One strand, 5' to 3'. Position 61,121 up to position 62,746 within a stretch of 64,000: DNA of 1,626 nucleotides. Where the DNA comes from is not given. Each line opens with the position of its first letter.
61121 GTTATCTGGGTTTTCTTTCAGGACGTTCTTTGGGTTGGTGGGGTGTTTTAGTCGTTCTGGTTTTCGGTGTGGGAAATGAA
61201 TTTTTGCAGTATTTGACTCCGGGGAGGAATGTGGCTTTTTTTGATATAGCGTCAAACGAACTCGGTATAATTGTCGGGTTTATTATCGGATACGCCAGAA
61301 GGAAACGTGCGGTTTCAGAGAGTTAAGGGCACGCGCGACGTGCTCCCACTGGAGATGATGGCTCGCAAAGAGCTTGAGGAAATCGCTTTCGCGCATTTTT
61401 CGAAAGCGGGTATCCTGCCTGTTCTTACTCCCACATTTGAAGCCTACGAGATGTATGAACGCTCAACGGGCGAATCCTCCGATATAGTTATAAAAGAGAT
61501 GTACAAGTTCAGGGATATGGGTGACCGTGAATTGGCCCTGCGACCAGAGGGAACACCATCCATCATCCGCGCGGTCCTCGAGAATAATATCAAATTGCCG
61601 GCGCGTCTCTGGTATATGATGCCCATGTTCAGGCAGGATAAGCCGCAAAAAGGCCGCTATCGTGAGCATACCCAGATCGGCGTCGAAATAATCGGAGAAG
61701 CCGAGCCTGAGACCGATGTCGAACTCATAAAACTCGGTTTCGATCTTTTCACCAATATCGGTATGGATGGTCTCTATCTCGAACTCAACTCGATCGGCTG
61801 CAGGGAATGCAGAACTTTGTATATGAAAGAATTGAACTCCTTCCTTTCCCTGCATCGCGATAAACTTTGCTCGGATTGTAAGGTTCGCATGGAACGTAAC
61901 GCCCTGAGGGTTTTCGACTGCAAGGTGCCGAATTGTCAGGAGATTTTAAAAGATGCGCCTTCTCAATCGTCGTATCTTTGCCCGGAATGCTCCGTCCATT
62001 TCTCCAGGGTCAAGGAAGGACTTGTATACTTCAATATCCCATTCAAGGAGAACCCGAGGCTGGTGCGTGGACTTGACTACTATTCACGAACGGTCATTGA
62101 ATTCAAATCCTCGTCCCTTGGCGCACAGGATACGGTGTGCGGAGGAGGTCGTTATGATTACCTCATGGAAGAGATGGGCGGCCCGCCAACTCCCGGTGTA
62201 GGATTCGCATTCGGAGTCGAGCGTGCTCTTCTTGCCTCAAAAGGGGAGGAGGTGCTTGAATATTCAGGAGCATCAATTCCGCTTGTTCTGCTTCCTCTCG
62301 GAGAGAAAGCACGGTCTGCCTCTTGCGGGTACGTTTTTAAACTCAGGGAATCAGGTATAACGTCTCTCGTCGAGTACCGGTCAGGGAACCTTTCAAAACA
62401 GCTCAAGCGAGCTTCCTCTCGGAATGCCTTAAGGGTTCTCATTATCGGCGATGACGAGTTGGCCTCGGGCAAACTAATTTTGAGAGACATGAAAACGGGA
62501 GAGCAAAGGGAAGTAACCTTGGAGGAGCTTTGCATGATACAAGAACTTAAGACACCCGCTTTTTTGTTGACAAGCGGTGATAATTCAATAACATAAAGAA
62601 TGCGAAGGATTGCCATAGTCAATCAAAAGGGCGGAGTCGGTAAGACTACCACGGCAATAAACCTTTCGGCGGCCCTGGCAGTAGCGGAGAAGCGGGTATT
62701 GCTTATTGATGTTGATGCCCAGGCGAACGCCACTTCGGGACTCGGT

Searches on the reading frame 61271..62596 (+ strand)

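Call 9: search_protein_families(library=pfam, proteins=[window:61271-62596:+], max_evalue=0.001)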
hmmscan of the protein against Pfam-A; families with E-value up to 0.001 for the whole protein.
window:61271-62596:+ (441 aa): 3 families
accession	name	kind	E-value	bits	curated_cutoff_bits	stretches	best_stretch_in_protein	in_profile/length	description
PF13393.11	tRNA-synt_His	-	3.7e-41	141.8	25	1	20-318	1-307/308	Histidyl-tRNA synthetase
PF00587.30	tRNA-synt_2b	-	1.1e-14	55.3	29.3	1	78-305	1-148/179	tRNA synthetase class II core domain (G, H, P, S and T)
PF03129.25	HGTP_anticodon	-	2.9e-12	47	21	1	339-420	3-87/94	Anticodon binding domain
